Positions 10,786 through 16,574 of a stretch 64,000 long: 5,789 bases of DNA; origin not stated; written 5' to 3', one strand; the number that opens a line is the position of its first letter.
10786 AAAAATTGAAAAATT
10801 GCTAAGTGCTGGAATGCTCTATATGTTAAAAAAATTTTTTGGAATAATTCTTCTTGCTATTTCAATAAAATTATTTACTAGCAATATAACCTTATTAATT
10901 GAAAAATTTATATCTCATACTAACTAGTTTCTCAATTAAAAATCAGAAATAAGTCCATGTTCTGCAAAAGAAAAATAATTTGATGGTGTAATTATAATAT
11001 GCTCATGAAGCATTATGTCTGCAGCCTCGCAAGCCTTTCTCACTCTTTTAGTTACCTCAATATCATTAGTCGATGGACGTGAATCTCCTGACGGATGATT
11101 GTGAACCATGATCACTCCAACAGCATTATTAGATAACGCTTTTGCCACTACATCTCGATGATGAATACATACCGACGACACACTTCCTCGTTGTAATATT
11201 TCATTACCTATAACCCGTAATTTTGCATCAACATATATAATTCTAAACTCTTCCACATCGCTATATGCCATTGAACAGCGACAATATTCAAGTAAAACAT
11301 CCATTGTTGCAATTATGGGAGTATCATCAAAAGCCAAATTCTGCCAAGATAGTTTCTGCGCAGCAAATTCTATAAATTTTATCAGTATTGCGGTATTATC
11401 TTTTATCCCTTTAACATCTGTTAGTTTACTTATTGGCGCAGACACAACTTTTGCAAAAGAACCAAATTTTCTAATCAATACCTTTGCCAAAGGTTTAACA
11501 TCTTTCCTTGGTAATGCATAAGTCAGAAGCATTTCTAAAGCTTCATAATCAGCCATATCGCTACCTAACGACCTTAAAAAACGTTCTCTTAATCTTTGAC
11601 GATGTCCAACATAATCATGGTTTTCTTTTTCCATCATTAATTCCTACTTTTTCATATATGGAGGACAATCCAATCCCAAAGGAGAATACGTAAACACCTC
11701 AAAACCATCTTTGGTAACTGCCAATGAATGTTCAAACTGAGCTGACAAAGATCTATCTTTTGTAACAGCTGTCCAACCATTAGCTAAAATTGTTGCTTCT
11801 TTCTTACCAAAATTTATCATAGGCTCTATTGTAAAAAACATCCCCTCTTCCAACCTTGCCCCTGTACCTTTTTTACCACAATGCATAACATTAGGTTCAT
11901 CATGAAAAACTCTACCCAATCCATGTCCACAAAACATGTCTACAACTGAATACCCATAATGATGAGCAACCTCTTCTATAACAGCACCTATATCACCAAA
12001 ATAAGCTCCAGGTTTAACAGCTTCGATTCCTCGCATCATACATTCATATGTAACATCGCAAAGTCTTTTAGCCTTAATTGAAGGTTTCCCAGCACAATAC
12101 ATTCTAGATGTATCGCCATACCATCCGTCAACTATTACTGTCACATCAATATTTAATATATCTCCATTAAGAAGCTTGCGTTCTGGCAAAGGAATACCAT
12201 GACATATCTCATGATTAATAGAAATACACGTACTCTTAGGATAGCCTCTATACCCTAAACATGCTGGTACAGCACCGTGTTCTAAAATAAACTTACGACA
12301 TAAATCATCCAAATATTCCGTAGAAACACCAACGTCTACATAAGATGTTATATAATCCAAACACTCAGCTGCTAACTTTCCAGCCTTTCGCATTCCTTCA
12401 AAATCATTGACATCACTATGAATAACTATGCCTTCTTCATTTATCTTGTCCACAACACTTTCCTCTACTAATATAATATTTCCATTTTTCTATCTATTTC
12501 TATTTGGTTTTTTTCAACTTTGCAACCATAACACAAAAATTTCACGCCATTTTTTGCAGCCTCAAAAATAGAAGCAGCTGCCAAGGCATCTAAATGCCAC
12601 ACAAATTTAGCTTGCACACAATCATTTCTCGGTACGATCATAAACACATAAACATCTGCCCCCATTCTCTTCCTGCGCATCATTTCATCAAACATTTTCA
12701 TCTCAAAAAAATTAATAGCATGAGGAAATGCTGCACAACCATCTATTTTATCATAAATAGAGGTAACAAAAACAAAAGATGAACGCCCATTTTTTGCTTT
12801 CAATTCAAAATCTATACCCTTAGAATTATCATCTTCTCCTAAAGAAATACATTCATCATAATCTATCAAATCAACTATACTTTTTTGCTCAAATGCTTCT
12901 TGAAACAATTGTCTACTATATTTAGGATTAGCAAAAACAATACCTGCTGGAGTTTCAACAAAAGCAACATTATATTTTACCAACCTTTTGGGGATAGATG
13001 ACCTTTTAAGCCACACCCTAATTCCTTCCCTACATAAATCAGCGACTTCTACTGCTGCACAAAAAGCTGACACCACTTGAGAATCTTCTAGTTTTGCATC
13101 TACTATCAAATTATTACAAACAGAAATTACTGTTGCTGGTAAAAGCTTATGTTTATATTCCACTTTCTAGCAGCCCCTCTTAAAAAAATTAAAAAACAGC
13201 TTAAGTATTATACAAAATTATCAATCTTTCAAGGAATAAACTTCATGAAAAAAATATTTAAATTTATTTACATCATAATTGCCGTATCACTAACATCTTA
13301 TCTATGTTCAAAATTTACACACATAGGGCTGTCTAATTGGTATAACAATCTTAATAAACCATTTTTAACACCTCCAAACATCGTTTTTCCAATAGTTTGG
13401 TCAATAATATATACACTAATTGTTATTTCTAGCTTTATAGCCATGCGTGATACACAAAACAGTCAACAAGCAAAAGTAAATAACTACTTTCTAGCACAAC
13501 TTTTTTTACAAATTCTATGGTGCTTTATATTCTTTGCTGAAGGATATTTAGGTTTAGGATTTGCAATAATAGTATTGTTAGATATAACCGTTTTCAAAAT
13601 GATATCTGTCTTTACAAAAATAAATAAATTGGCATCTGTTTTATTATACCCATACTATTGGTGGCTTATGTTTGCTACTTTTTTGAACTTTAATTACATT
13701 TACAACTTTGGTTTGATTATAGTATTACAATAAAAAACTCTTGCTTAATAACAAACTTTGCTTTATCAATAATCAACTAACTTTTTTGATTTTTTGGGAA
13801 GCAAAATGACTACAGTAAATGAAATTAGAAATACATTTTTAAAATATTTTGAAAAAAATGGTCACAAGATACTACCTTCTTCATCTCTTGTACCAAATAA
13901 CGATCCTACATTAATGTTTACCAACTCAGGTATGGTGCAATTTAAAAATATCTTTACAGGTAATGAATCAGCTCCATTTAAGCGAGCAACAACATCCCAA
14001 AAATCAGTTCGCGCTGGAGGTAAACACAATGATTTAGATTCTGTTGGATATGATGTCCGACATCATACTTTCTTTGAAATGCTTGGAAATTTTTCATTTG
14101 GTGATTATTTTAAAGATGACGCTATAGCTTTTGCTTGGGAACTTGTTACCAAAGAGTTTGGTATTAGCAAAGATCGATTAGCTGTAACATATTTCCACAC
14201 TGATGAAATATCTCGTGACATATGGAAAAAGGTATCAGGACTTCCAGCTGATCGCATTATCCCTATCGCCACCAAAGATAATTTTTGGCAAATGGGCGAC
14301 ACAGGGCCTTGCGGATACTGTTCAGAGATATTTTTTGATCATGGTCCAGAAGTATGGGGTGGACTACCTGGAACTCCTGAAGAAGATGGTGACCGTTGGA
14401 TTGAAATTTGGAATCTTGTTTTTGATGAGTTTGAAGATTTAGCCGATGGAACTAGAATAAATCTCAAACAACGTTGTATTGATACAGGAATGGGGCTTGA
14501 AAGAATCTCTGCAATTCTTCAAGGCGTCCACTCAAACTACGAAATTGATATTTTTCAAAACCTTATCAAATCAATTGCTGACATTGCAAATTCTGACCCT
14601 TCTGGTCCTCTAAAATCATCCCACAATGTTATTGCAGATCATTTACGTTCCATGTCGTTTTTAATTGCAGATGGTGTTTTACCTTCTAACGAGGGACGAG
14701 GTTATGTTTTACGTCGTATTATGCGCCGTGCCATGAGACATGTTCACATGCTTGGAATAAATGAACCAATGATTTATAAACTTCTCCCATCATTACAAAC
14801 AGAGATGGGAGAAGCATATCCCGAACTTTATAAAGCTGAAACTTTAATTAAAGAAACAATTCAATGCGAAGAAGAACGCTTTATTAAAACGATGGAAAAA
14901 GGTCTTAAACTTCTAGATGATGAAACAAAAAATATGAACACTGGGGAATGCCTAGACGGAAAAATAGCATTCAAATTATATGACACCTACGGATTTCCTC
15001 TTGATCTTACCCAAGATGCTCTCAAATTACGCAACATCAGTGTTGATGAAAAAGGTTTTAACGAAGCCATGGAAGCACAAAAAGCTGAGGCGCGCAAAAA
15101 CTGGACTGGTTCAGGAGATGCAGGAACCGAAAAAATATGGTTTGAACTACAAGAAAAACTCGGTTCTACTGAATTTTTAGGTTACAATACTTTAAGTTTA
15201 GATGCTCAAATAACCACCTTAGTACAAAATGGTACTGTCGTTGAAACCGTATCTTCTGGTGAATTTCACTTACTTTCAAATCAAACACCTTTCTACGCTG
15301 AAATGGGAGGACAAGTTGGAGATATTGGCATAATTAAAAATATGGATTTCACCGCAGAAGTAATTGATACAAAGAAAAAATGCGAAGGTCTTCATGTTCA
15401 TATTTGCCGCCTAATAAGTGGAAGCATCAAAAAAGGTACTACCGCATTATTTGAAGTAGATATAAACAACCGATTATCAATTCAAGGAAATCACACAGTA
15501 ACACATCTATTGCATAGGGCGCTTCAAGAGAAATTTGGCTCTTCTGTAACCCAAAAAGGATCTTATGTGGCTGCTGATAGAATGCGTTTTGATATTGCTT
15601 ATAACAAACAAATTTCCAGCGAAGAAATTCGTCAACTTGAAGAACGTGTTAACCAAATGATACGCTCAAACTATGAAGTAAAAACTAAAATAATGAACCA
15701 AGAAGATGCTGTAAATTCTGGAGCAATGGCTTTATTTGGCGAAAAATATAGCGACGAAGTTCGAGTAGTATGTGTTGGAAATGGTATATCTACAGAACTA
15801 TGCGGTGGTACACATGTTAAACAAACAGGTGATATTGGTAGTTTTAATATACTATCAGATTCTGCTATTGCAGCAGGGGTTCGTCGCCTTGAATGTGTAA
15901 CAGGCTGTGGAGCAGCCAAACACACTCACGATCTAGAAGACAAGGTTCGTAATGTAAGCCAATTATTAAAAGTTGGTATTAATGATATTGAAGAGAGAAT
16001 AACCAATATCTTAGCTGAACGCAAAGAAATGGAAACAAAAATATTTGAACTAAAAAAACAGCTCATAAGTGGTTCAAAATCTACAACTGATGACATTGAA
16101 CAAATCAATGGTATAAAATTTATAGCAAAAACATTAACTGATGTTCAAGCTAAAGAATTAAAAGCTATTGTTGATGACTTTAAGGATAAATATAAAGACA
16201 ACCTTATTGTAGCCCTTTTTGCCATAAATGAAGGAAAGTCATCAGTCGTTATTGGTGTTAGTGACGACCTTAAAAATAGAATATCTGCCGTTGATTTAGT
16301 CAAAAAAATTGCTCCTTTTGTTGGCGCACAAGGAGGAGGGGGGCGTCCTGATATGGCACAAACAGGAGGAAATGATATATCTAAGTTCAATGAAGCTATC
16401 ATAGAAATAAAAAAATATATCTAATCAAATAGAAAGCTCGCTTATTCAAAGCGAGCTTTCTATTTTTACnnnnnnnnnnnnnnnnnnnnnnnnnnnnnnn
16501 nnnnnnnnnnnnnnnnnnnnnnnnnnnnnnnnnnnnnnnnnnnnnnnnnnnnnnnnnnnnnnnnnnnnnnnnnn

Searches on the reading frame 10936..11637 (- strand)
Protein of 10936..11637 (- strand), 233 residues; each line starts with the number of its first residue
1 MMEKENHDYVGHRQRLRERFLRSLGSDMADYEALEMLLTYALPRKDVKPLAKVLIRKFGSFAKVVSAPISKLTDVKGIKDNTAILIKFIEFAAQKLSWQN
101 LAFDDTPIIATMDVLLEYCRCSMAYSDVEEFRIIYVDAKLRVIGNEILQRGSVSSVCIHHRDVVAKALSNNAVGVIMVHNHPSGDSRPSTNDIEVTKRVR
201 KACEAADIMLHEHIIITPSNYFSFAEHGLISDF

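Call 15: find_encoding_contigs(protein=window:10936-11637:-, flank=10000, max_places=1)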
Protein window:10936-11637:- (233 aa): 1 contig read that carries it; 1 place shown.
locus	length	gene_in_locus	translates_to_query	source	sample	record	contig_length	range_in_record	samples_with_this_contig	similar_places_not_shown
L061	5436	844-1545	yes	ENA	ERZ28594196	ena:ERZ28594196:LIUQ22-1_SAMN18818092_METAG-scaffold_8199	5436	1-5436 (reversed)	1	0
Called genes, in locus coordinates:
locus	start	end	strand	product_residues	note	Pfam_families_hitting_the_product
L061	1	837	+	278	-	?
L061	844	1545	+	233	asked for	PF04002:RadC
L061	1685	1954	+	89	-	-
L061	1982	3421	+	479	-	PF21799:MurD-like_N, PF08245:Mur_ligase_M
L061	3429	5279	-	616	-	PF00270:DEAD, PF04851:ResIII, PF00271:Helicase_C, PF03880:DbpA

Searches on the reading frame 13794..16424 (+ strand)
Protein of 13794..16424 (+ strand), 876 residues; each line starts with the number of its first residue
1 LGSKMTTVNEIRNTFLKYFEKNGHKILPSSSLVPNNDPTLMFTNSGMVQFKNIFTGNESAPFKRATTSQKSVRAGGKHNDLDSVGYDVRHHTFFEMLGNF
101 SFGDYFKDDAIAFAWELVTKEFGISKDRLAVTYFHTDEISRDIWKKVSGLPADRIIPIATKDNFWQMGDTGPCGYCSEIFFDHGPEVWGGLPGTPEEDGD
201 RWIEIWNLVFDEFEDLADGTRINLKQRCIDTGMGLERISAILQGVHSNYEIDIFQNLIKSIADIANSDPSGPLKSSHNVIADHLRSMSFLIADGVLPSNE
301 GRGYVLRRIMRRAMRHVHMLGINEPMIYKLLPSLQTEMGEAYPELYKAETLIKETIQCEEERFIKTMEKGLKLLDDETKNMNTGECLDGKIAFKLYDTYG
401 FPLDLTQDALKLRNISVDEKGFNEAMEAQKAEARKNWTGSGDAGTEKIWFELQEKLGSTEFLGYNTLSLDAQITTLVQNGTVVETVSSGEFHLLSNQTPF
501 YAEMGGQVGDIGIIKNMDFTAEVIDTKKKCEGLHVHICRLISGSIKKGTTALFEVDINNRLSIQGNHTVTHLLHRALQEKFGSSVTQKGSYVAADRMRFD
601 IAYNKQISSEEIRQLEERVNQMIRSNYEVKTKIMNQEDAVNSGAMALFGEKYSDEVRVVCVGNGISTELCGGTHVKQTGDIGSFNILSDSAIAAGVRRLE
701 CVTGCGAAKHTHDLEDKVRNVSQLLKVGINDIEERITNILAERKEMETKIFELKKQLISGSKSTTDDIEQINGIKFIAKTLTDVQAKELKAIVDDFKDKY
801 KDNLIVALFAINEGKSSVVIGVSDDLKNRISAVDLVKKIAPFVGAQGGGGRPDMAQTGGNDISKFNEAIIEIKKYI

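Call 67: search_protein_families(library=pfam, proteins=[window:13794-16424:+], max_evalue=0.001)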
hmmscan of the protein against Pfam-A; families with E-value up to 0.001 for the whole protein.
window:13794-16424:+ (876 aa): 3 families
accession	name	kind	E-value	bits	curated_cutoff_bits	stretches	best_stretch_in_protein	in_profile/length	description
PF01411.24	tRNA-synt_2c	-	9.8e-208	691.6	30.3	1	10-557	1-550/552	tRNA synthetases class II (A)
PF07973.19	tRNA_SAD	-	2.2e-15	56.8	24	1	656-700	1-44/44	Threonyl and Alanyl tRNA synthetase second additional domain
PF02272.25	DHHA1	-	7.5e-14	52.5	25.9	1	774-876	2-100/102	DHHA1 domain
